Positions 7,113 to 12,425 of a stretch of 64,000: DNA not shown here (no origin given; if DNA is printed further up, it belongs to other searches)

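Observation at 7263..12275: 1670-aa protein fusing an M48-like zincin domain to a UbiB/ABC1-like kinase-like domain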

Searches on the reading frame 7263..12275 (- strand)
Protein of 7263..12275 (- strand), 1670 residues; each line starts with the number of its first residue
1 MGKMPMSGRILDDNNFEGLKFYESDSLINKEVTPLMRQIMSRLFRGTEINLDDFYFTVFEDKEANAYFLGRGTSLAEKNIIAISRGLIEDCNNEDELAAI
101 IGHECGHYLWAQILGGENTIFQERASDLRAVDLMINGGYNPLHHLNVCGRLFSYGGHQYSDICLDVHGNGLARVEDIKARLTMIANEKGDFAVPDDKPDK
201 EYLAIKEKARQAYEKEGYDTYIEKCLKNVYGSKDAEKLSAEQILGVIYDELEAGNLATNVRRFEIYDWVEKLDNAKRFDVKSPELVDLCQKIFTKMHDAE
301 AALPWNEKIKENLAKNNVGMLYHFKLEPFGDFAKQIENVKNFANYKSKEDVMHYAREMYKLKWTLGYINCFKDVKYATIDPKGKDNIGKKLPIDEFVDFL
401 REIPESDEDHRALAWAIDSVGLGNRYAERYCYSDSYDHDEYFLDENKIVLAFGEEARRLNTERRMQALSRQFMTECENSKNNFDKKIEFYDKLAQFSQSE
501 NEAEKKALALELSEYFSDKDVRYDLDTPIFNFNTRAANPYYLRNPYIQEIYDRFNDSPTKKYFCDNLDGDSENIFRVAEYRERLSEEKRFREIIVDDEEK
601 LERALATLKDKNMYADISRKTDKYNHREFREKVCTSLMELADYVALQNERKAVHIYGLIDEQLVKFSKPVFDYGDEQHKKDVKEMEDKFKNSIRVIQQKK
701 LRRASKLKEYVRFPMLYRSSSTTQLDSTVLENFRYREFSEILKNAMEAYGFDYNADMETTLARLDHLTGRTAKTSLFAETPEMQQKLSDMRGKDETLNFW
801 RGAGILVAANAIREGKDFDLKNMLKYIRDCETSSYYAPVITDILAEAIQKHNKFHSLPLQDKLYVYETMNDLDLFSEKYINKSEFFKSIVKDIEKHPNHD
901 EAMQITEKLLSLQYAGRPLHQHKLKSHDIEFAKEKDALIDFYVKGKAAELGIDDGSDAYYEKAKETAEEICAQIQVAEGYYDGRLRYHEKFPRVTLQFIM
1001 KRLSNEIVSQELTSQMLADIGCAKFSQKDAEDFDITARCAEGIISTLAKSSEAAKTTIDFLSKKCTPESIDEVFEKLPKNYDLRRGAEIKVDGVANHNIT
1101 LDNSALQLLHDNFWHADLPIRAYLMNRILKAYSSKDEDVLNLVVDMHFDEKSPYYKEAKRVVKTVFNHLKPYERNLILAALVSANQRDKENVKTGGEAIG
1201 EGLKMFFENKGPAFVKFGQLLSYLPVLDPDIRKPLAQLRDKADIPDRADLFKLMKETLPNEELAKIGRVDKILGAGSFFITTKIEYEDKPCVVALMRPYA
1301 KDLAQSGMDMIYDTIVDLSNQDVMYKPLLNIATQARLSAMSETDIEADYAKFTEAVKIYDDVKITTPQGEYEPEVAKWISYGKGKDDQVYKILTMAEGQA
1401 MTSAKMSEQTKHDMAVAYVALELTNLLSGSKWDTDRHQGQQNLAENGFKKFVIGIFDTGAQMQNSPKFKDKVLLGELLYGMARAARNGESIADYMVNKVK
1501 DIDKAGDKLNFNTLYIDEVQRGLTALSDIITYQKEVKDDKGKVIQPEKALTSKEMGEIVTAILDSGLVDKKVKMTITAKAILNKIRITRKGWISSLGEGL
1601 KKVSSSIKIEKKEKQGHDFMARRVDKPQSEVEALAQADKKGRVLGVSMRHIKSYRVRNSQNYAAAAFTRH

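Call 3: search_protein_families(library=pfam, proteins=[window:7263-12275:-], max_evalue=1)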
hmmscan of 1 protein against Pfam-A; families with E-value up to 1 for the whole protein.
window:7263-12275:- (1670 aa): 4 families
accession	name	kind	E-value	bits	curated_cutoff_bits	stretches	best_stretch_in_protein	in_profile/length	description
PF01435.24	Peptidase_M48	-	7.6e-12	45.9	20.3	1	36-109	7-77/186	Peptidase family M48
PF19778.5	RE_endonuc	-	0.00045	20.5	23.4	1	1355-1419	31-94/108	Endonuclease domain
PF18268.6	Hit1_C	-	0.092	13.4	26.1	1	1387-1420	25-58/82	Hit1 C-terminal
PF06426.19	SATase_N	-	0.11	13.2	21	0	961-1037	3-79/105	Serine acetyltransferase, N-terminal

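Call 4: search_protein_families(library=ncbifam, proteins=[window:7263-12275:-], max_evalue=1)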
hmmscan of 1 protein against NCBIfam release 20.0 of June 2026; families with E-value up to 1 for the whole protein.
window:7263-12275:- (1670 aa): 8 families
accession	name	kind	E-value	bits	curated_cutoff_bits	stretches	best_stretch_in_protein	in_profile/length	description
TIGR01982.1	UbiB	equivalog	2.1e-06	26.6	487.55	1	1186-1313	35-165/436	2-polyprenylphenol 6-hydroxylase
NF003404.0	PRK04750.1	equivalog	0.00011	21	667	1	1196-1259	48-112/529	ubiquinone biosynthesis regulatory protein kinase UbiB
NF003965.0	PRK05457.1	equivalog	0.0018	17.7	245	1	53-107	94-144/285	protease HtpX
NF002826.0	PRK03001.1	equivalog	0.0035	16.5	369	1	19-114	54-142/285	zinc metalloprotease HtpX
NF052399.1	M48_lipo_LoiP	exception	0.018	14.5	365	1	36-108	71-133/247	metalloprotease LoiP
NF002322.0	PRK01265.1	equivalog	0.046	13.2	275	1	72-108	117-151/325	zinc metalloprotease HtpX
NF003425.0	PRK04897.1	equivalog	0.047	12.9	355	1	58-107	102-147/298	zinc metalloprotease HtpX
NF009175.0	PRK12523.1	equivalog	0.14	12.1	271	1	589-657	101-169/172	RNA polymerase sigma factor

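Call 5: search_solved_structures(query=window:7263-12275:-, max_evalue=1, show_alignments=3)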
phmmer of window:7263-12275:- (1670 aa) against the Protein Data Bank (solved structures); distinct sequences matched with E-value up to 1: 2.
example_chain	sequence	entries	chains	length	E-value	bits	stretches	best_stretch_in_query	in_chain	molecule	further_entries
3c37_A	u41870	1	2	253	0.01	16.8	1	30-157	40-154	Peptidase, M48 family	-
6w40_A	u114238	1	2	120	0.03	15.2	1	621-684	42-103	DENOVO NTF2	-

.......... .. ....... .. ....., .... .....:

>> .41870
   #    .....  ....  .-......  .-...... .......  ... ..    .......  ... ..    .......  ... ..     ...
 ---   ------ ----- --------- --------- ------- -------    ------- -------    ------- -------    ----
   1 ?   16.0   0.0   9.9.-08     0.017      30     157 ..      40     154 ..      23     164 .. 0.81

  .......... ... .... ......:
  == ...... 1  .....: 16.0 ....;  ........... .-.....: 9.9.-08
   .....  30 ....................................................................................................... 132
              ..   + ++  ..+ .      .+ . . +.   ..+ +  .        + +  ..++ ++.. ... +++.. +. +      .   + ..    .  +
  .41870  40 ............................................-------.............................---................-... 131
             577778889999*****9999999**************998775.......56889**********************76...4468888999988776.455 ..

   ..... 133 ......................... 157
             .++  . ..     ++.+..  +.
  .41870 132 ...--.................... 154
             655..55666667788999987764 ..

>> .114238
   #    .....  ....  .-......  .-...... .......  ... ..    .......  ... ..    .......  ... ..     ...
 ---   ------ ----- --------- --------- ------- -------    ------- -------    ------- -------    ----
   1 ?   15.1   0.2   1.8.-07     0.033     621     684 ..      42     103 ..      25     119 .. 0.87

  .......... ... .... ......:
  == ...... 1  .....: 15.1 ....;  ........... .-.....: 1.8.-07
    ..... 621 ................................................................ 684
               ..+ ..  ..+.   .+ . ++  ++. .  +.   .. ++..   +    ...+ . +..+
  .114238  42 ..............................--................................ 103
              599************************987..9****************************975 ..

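Call 10: find_homologous_proteins(query=window:7263-12275:-)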
Query window:7263-12275:- (1670 aa): 33 proteins with E <= 0.001 among 5285 candidates.
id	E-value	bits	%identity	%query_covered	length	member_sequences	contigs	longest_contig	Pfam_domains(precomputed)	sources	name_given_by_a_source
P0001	0.0e+0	3771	100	100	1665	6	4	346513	PF01435.25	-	-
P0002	0.0e+0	2999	79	100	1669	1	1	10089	PF01435.25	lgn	-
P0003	0.0e+0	2992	78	100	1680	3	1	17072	PF01435.25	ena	-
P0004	0.0e+0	2973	78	100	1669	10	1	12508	PF01435.25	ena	-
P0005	0.0e+0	2973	78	100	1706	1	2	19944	PF01435.25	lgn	-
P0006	0.0e+0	2973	78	100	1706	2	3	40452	PF01435.25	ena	-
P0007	0.0e+0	1627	49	100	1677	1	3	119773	PF01435.25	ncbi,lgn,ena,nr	ncbi:MAG: M48 family metalloprotease [Alphaproteobacteria bacterium]|nr:M48 family metalloprotease [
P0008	0.0e+0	1609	48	99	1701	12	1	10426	PF01435.25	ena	-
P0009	0.0e+0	1608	49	98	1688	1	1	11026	PF01435.25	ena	-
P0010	0.0e+0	1596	48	99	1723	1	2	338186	PF01435.25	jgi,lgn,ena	-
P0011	0.0e+0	1591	48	99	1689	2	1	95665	PF01435.25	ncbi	-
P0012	0.0e+0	1587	48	98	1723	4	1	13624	PF01435.25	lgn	-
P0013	0.0e+0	1562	48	99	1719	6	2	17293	PF01435.25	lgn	-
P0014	0.0e+0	1516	47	100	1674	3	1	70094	PF01435.25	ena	-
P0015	0.0e+0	1502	46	100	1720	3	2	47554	PF01435.25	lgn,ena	-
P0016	0.0e+0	1501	47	98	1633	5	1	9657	PF01435.25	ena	-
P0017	0.0e+0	1495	47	99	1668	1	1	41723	PF01435.25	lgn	-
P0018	0.0e+0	1478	47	99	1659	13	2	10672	PF01435.25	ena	-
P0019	0.0e+0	1474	47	100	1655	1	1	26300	PF01435.25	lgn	-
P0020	0.0e+0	1467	47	99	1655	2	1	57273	PF01435.25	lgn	-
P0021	0.0e+0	1270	41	99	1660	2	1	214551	PF01435.25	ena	-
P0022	0.0e+0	1017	46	48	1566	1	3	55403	PF01435.25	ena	-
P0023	2.4e-297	1008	43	50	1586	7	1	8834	PF01435.25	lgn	-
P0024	1.0e-274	933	40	56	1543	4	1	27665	PF01435.25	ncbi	-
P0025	4.1e-262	892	36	95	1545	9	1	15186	PF01435.25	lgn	-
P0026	2.4e-257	876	44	47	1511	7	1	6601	PF01435.25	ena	-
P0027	1.3e-249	850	44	48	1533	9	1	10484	PF01435.25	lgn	-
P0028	3.3e-248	845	42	48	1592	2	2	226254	PF01435.25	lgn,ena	-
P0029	1.8e-247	843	39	52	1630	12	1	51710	PF01435.25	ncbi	-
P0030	1.1e-243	831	40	50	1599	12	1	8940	PF01435.25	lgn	-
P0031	2.2e-243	829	34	94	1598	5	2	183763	PF01435.25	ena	-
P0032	2.1e-228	780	41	48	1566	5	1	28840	PF01435.25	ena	-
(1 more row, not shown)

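Call 12: search_solved_structures(query=A1, max_evalue=1, show_alignments=5)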
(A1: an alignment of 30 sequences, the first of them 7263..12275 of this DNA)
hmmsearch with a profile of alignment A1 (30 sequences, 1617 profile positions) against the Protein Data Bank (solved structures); distinct sequences matched with E-value up to 1: 1.
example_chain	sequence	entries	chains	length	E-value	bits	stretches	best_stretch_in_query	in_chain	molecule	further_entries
3c37_A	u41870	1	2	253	1.2e-09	39.6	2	26-106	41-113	Peptidase, M48 family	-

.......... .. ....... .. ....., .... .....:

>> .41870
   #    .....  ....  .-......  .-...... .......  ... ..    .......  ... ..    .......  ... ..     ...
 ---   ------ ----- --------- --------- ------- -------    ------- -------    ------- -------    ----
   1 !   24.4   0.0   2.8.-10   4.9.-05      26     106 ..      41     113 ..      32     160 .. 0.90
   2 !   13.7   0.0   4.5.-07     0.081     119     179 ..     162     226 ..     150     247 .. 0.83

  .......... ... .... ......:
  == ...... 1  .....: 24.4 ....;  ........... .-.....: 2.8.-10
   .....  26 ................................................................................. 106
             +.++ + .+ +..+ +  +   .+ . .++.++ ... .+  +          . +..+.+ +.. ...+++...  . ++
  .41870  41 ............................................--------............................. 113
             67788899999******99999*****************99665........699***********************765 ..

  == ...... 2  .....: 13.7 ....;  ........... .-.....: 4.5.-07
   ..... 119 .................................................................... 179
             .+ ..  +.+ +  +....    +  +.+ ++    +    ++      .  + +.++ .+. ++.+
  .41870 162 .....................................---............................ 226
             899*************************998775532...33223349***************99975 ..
